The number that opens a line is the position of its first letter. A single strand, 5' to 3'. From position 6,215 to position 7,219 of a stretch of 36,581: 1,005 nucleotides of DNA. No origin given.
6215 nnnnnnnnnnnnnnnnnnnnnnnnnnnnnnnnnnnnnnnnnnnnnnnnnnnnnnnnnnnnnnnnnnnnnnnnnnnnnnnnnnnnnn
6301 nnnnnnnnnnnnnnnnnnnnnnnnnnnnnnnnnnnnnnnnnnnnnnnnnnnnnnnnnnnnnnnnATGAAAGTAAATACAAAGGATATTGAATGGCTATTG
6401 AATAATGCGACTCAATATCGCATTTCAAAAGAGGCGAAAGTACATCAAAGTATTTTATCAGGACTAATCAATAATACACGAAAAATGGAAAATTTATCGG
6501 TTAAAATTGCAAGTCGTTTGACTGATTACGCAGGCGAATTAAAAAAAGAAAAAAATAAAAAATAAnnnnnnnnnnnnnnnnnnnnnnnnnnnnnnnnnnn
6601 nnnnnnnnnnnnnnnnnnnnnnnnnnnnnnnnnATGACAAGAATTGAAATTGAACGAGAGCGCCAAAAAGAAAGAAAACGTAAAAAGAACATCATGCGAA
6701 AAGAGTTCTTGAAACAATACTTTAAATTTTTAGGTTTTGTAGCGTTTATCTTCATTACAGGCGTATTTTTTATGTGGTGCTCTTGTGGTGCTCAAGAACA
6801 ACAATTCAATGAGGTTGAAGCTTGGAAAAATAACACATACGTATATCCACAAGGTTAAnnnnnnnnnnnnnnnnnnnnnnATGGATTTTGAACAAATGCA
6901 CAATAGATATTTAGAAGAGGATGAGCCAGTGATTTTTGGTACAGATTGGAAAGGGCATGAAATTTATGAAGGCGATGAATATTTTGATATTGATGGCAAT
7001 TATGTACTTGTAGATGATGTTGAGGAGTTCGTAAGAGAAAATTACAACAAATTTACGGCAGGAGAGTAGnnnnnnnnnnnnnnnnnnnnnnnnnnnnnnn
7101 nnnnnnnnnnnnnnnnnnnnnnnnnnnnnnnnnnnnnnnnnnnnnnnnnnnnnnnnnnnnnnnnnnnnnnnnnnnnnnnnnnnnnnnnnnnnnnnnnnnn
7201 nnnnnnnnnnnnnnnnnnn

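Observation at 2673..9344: Five copies of a ~55-bp early promoter cassette with a conserved spacer and conserved 5' leader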

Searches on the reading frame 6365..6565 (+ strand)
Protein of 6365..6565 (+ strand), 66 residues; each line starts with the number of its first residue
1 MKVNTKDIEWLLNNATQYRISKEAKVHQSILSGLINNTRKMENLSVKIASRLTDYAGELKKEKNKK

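Call 18: search_protein_families(library=pfam, proteins=[window:6365-6565:+], max_evalue=0.01)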
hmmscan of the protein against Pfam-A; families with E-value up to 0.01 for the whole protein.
window:6365-6565:+ (66 aa): 0 families

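Call 30: search_protein_families(library=phrogs, proteins=[window:6365-6565:+], max_evalue=0.001)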
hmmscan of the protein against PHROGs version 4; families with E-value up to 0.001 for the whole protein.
window:6365-6565:+ (66 aa): 1 family
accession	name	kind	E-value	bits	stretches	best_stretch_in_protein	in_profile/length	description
phrog_1529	-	unknown function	2e-15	58.4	1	1-66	4-70/209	-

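Call 43: find_homologous_proteins(query=window:6365-6565:+)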
Query window:6365-6565:+ (66 aa): 17 proteins with E <= 0.001 among 17 candidates.
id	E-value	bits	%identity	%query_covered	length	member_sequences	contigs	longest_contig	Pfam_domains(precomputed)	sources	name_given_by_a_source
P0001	3.5e-32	126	95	100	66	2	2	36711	-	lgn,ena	-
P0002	1.4e-26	109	86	85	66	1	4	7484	-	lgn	-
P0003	2.9e-26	108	83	100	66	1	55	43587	-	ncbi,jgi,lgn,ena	-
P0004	4.0e-26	107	83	100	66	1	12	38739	-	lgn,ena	-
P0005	1.4e-25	105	82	100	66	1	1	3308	-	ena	-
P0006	1.9e-25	105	82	100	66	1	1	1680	-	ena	-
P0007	2.8e-25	105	82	100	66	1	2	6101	-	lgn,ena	-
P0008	1.9e-24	102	80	100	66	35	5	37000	-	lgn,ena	-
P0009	2.4e-24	102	81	86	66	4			-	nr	nr:MAG TPA: DNA-binding protein [Caudoviricetes sp.]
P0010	5.8e-24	100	79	86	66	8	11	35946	-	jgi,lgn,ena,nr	jgi:hypothetical protein|nr:MAG TPA: hypothetical protein [Caudoviricetes sp.]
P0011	5.9e-24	100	80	100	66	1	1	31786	-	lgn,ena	-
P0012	8.4e-24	100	79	100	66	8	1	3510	-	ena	-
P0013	2.5e-23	98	76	100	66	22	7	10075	-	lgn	-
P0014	3.0e-23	98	77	100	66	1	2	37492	-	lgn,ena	-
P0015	4.8e-23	98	79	100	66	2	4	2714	-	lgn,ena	-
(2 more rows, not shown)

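Call 44: find_encoding_contigs(protein=P0003, flank=10000, max_places=10)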
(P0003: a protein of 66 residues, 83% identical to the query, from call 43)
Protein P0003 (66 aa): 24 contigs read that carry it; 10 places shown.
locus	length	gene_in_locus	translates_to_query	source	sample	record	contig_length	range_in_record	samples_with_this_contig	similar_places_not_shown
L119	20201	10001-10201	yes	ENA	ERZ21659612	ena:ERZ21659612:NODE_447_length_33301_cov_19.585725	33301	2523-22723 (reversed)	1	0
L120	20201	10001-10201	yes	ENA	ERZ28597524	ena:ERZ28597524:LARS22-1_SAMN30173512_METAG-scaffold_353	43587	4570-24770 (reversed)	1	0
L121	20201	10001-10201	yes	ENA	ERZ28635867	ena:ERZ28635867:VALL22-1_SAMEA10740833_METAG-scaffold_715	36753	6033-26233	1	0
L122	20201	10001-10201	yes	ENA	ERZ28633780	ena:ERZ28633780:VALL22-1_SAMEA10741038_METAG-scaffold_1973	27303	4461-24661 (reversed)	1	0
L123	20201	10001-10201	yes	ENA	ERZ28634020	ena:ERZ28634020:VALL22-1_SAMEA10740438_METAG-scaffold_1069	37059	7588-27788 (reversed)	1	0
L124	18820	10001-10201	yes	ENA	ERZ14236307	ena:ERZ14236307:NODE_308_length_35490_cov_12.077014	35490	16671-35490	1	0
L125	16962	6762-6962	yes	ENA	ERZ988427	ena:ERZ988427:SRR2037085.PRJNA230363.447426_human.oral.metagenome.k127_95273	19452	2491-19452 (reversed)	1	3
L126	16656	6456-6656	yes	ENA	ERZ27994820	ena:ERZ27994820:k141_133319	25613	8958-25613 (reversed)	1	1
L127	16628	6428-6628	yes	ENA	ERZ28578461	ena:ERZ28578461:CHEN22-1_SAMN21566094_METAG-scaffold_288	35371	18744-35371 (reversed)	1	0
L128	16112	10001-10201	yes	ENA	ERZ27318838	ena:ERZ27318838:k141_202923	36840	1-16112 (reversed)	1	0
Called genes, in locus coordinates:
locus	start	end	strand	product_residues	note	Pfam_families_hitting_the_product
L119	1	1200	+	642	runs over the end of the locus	PF06605:Prophage_tail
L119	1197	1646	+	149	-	PF18454:Mtd_N, PF01391:Collagen (faint), PF24243:Phage_tail_C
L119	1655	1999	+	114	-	-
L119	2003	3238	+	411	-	PF07902:Gp58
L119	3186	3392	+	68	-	-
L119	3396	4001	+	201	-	-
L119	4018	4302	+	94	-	PF24073:DUF7365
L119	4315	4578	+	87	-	PF04531:Phage_holin_1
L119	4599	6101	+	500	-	PF01391:Collagen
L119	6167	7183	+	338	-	PF01510:Amidase_2, PF08230:CW_7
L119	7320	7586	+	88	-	-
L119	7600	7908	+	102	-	-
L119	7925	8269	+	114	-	-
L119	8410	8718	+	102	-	-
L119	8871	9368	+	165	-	-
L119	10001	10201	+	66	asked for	-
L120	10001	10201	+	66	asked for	-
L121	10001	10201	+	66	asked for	-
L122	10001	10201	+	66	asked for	-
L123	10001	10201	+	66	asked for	-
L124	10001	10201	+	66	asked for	-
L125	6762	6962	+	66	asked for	-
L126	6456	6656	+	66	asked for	-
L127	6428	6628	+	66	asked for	-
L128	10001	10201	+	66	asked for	-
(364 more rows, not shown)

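Call 45: find_encoding_contigs(protein=P0001, flank=10000, max_places=4)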
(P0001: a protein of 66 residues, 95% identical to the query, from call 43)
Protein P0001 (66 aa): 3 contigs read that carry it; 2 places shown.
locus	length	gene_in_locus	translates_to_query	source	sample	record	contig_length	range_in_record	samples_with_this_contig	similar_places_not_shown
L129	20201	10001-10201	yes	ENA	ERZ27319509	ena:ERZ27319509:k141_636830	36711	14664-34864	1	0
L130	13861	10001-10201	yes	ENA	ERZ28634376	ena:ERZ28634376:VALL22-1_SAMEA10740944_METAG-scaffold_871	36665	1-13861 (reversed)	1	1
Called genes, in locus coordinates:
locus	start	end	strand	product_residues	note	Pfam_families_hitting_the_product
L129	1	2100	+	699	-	PF06605:Prophage_tail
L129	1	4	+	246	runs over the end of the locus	PF05709:Sipho_tail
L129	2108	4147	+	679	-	PF05895:DUF859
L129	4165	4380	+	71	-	-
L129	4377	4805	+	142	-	-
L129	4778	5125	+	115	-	PF09682:Phage_holin_6_1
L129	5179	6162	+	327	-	PF01510:Amidase_2, PF01473:Choline_bind_1 (faint), PF19127:Choline_bind_3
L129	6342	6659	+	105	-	-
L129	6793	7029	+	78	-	-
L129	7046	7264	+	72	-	-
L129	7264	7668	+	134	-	-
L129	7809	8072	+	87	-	-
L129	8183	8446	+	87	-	-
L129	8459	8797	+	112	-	-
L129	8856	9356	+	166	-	-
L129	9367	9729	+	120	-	-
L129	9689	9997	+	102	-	-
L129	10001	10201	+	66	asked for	-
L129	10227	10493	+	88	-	-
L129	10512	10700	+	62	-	PF09466:Yqai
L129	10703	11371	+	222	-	PF04404:ERF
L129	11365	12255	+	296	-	-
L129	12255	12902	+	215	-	PF16784:HNHc_6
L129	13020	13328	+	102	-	-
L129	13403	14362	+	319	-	PF14297:Lin1244_N, PF07261:DnaB_2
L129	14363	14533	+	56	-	-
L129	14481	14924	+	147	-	PF05866:RusA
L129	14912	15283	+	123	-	-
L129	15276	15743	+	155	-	PF00436:SSB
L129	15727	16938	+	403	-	PF25087:GMPPB_C (faint)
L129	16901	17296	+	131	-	-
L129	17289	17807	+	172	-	-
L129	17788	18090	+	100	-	-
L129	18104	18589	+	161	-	-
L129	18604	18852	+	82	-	-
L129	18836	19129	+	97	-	-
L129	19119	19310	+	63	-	-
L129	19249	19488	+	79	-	-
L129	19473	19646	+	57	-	-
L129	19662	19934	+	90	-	-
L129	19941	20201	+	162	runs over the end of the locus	-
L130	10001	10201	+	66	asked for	-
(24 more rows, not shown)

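Call 53: search_solved_structures(query=A2, max_evalue=1)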
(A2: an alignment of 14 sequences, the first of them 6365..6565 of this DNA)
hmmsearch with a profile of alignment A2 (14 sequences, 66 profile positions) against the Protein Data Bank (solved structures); distinct sequences matched with E-value up to 1: 6.
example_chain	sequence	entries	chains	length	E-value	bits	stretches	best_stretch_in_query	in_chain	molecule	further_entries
9lx2_A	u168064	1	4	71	4.9e-19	71.7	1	1-61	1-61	anti-CRISPR-associated protein Aca11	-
8jfr_B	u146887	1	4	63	3.4e-05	27.4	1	6-61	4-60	AcrIIA15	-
8jfo_B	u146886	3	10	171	0.00037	24.1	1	6-61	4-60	AcrIIA15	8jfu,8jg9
2efk_A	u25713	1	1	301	0.072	16.7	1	41-64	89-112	Cdc42-interacting protein 4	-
6el2_A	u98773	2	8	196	0.38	14.4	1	6-29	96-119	Transcriptional regulator TetR family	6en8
7ad3_F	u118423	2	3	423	0.41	14.3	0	11-36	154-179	STE4 isoform 1 | Guanine nucleotide-binding protein subunit beta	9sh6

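Call 61: search_solved_structures(query=window:6365-6565:+, max_evalue=0.01, show_alignments=2)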
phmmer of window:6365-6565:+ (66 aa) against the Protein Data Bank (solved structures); distinct sequences matched with E-value up to 0.01: 2.
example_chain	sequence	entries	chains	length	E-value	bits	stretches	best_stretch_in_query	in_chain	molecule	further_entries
9lx2_A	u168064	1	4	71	1.2e-13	54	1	1-61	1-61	anti-CRISPR-associated protein Aca11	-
8jfr_B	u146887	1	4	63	0.0069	20.3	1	6-61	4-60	AcrIIA15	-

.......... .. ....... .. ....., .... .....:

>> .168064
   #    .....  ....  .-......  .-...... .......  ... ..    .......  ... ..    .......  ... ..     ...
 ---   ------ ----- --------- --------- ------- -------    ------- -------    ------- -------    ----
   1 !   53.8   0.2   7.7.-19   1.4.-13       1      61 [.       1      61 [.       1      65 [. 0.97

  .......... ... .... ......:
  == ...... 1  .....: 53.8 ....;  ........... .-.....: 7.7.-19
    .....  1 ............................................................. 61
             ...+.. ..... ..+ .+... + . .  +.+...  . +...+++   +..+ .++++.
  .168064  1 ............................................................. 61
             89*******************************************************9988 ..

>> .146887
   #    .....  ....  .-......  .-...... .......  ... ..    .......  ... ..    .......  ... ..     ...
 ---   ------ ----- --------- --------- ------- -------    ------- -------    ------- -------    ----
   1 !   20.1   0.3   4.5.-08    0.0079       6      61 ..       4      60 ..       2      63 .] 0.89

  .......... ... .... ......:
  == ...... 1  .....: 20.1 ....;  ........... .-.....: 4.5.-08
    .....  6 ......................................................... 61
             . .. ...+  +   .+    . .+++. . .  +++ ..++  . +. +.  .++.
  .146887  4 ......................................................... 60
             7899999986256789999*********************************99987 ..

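Call 72: predict_structure(alignment_id=A2)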
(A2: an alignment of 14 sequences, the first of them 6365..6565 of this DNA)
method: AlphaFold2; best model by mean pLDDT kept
length: 66 residues; sequences in the alignment: 14
mean_pLDDT: 93.8   pTM: 0.81
mean pLDDT of the five models: 93.8, 77.2, 75.8, 73.4, 73.2
residues with pLDDT >= 90: 59; 70-90: 5; 50-70: 2; < 50: 0
segments of 3 or more residues with pLDDT < 50: none
pLDDT, mean of each block of 10 residues (from residue 1): 91 97 97 96 94 97 82
secondary structure, 60 per line:
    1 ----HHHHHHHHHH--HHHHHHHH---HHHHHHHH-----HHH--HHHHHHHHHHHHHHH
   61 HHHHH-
elements in order: H5-14 H17-24 H28-35 H46-65

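Call 76: fold_search(model_id=the predicted structure, library=pdb)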
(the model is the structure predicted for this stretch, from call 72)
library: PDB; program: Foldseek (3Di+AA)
matches with E <= 10: 399; with E <= 0.001: 6
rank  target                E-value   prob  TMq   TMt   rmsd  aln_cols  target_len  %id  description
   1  9lx2_B                3.6e-06  1.00  0.89  0.91   0.7        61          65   49  anti-CRISPR-associated protein, Aca11 (released 2025-11-12)
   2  9lx2_A                5.0e-06  1.00  0.90  0.88   0.6        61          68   49  anti-CRISPR-associated protein, Aca11 (released 2025-11-12)
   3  9lx2_C                9.6e-06  1.00  0.90  0.89   0.5        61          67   49  anti-CRISPR-associated protein, Aca11 (released 2025-11-12)
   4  9lx2_D                2.0e-05  1.00  0.90  0.93   0.6        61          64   49  anti-CRISPR-associated protein, Aca11 (released 2025-11-12)
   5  8jfo_A                8.8e-04  1.00  0.82  0.33   1.1        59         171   32  Crystal structure of anti-CRISPR protein AcrIIA15 (released 2024-02-28)
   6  8jfr_C                9.4e-04  1.00  0.82  0.87   0.9        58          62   33  N-terminal domain of AcrIIA15 in complex with palindromic DNA substrate (released 2024-02-28)
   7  8jfu_C                1.1e-03  1.00  0.80  0.39   0.9        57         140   32  AcrIIA15 in complex with palindromic DNA substrate (released 2024-02-28)
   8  8jfr_A                1.7e-03  1.00  0.83  0.90   0.9        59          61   32  N-terminal domain of AcrIIA15 in complex with palindromic DNA substrate (released 2024-02-28)
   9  8jfu_A                2.3e-03  1.00  0.81  0.34   1.0        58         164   33  AcrIIA15 in complex with palindromic DNA substrate (released 2024-02-28)
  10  7ewc_C                1.2e-01  0.98  0.56  0.54   3.0        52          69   17  Mycobacterium tuberculosis HigA2 (Form I) (released 2022-03-02)
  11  3qq6_B                1.5e-01  0.99  0.64  0.62   2.3        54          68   17  The N-terminal DNA binding domain of SinR from Bacillus subtilis (released 2011-06-15)
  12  3zkc_A                2.0e-01  0.98  0.63  0.68   2.4        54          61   17  Crystal structure of the master regulator for biofilm formation SinR in complex with DNA. (released 2013-03-06)
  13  3qq6_A                2.3e-01  0.98  0.63  0.61   2.4        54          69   17  The N-terminal DNA binding domain of SinR from Bacillus subtilis (released 2011-06-15)
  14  3ufd_F                2.3e-01  0.93  0.56  0.50   3.1        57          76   16  C.Esp1396I bound to its highest affinity operator site OM (released 2012-07-11)
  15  2xiu_B                2.6e-01  0.91  0.56  0.56   4.0        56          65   20  High resolution structure of MTSL-tagged CylR2. (released 2011-02-09)
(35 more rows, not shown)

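Call 84: search_dna_similar(query=window:6365-6565:+, collection=phages, mode=protein, max_rows=40, max_evalue=0.001)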
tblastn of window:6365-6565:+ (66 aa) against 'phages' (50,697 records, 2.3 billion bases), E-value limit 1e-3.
Records with a match: 23; places in all: 23; records where one place covers at least 80% of the query: 23.
Best place of each record, by identity: 60-80% 1; <60% 22.
By first word of the organism name: Streptococcus 23.
By host as written in the record: Streptococcus gordonii 2; Streptococcus pneumoniae 2; Streptococcus uberis S6261 1; Streptococcus equinus Sb17 1; Streptococcus equinus pR-5 1; Streptococcus dysgalactiae ASDSE_99 1; Streptococcus equinus Sb18 1; Streptococcus dysgalactiae ERR084991 1; and 13 more.
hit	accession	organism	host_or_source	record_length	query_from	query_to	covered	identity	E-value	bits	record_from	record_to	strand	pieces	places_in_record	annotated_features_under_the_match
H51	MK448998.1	Streptococcus phage Javan636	Streptococcus uberis S6261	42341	1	63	95%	60.3%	6e-17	78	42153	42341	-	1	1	hypothetical protein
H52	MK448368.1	Streptococcus satellite phage Javan218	Streptococcus equinus Sb17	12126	1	61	92%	59.0%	2e-14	71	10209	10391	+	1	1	hypothetical protein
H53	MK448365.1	Streptococcus satellite phage Javan212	Streptococcus equinus pR-5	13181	1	61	92%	59.0%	2e-14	71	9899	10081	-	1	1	hypothetical protein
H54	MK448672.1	Streptococcus phage Javan117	Streptococcus dysgalactiae ASDSE_99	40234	1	61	92%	57.4%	4e-12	64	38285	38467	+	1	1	hypothetical protein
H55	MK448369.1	Streptococcus satellite phage Javan219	Streptococcus equinus Sb18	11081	2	61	91%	58.3%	1e-13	69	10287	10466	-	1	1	hypothetical protein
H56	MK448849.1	Streptococcus phage Javan128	Streptococcus dysgalactiae ERR084991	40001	1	60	91%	56.7%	2e-12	65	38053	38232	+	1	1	hypothetical protein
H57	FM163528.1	Streptococcus phage PH15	Streptococcus gordonii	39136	1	60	91%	55.0%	5e-13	67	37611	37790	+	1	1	hypothetical protein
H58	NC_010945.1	Streptococcus phage PH15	Streptococcus gordonii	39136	1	60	91%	55.0%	5e-13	67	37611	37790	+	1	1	hypothetical protein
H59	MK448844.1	Streptococcus phage Javan116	Streptococcus cuniculi NED12-00049-6B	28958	1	61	92%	50.8%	4e-12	64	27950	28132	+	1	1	hypothetical protein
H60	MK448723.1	Streptococcus phage Javan271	Streptococcus iniae SF1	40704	1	61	92%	50.8%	3e-11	61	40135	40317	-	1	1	hypothetical protein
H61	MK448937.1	Streptococcus phage Javan436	Streptococcus pseudopneumoniae IS7493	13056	1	62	94%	37.1%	8e-4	40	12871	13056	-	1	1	hypothetical protein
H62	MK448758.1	Streptococcus phage Javan433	Streptococcus pseudopneumoniae ...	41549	1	62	94%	37.1%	8e-4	40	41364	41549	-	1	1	hypothetical protein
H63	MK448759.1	Streptococcus phage Javan439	Streptococcus pseudopneumoniae SRR387783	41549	1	62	94%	37.1%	8e-4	40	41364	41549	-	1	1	hypothetical protein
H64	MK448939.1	Streptococcus phage Javan440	Streptococcus pseudopneumoniae SRR387784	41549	1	62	94%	37.1%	8e-4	40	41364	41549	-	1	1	hypothetical protein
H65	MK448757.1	Streptococcus phage Javan427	Streptococcus pseudopneumoniae 5247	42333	1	62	94%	37.1%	8e-4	40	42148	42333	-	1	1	hypothetical protein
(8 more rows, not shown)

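Call 85: get_annotated_region(hit=H57, flank=5000)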
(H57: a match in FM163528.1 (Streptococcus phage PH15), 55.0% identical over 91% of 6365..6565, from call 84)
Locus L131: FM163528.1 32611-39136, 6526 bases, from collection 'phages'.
description: Streptococcus phage PH15, complete genome.
organism: Streptococcus phage PH15 (NCBI taxid 537874)
taxonomy: Viruses; Duplodnaviria; Heunggongvirae; Uroviricota; Caudoviricetes; Aliceevansviridae
host: Streptococcus gordonii; source: -; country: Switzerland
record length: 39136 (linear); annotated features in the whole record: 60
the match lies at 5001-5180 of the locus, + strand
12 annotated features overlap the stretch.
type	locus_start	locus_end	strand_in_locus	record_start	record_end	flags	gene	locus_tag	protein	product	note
CDS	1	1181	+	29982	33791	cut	-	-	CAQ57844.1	hypothetical protein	ORF50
CDS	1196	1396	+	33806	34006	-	-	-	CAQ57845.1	hypothetical protein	ORF51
CDS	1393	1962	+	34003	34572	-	-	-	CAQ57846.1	hypothetical protein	ORF52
CDS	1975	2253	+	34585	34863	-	-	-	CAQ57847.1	hypothetical protein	ORF53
CDS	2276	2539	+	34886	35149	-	-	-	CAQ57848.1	hypothetical protein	ORF54; putative holin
CDS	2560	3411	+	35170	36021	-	-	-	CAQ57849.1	hypothetical protein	ORF55; endolysin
CDS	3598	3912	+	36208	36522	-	-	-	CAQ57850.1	hypothetical protein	ORF56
CDS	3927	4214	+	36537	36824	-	-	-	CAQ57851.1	hypothetical protein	ORF57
CDS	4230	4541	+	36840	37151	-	-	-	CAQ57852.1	hypothetical protein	ORF58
CDS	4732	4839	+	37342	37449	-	-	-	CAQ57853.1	hypothetical protein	ORF59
CDS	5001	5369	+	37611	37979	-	-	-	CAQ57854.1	hypothetical protein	ORF60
CDS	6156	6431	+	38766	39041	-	-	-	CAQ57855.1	hypothetical protein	ORF61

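Call 86: get_annotated_region(hit=H56, flank=5000)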
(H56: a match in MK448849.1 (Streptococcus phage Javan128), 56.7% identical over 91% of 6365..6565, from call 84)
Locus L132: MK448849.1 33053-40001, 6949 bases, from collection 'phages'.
description: Streptococcus phage Javan128, complete genome.
organism: Streptococcus phage Javan128 (NCBI taxid 2547993)
taxonomy: Viruses; Duplodnaviria; Heunggongvirae; Uroviricota; Caudoviricetes
host: Streptococcus dysgalactiae ERR084991; source: -; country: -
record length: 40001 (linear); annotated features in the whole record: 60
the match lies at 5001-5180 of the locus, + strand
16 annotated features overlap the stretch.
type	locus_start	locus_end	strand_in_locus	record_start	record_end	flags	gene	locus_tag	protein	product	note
CDS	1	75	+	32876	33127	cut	-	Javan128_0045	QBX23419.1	hypothetical protein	FIG01116909: hypothetical protein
CDS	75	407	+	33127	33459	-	-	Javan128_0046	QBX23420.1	holin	-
CDS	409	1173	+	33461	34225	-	-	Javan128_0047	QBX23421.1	cell wall hydrolase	-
CDS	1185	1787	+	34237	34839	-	-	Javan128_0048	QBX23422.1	hypothetical protein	-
CDS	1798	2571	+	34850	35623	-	-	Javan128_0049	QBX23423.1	tail fiber protein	-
CDS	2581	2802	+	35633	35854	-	-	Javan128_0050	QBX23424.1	hypothetical protein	-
CDS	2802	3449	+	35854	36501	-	-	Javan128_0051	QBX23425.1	hypothetical protein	FIG01117408: hypothetical protein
CDS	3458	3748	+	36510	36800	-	-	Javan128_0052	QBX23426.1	hyaluronidase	-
CDS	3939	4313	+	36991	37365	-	-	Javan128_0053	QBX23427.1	hypothetical protein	Protein gp30 [Bacteriophage A118]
CDS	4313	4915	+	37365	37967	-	-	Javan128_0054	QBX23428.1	hypothetical protein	Lmo2276 protein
CDS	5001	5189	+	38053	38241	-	-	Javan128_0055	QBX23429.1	hypothetical protein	-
CDS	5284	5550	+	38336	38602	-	-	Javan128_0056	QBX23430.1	hypothetical protein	-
CDS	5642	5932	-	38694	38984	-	-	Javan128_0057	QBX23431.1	hypothetical protein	-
CDS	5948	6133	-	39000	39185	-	-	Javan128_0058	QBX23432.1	hypothetical protein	-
CDS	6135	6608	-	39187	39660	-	-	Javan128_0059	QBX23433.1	hypothetical protein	Hypothetical protein, Lmo2276 homolog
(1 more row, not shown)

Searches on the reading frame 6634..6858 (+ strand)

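Call 18: search_protein_families(library=pfam, proteins=[window:6634-6858:+], max_evalue=0.01)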
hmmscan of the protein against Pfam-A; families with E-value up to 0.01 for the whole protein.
window:6634-6858:+ (74 aa): 1 family
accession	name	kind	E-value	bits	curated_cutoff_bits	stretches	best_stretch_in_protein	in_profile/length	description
PF00689.26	Cation_ATPase_C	-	0.0073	16.5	27.3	1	10-55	35-80/175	Cation transporting ATPase, C-terminus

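Call 30: search_protein_families(library=phrogs, proteins=[window:6634-6858:+], max_evalue=0.001)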
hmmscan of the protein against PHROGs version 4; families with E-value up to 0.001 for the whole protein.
window:6634-6858:+ (74 aa): 1 family
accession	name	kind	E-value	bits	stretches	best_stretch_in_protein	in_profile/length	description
phrog_11843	-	unknown function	0.00097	20.3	0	29-71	18-56/63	-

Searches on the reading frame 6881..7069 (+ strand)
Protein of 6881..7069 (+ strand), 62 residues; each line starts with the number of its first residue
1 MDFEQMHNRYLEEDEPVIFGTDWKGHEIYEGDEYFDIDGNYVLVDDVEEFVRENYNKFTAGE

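Call 30: search_protein_families(library=phrogs, proteins=[window:6881-7069:+], max_evalue=0.001)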
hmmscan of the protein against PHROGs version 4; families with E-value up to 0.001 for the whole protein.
window:6881-7069:+ (62 aa): 4 families
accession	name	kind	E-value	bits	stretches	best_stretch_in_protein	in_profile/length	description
phrog_31313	-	unknown function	4e-08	34.3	1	2-60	3-61/64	-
phrog_4331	-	unknown function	1.1e-07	32.8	1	6-62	10-68/68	-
phrog_17207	-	unknown function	3.2e-06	28.5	1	12-56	18-64/71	-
phrog_10625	-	unknown function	0.0001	23.5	1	25-48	28-51/59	-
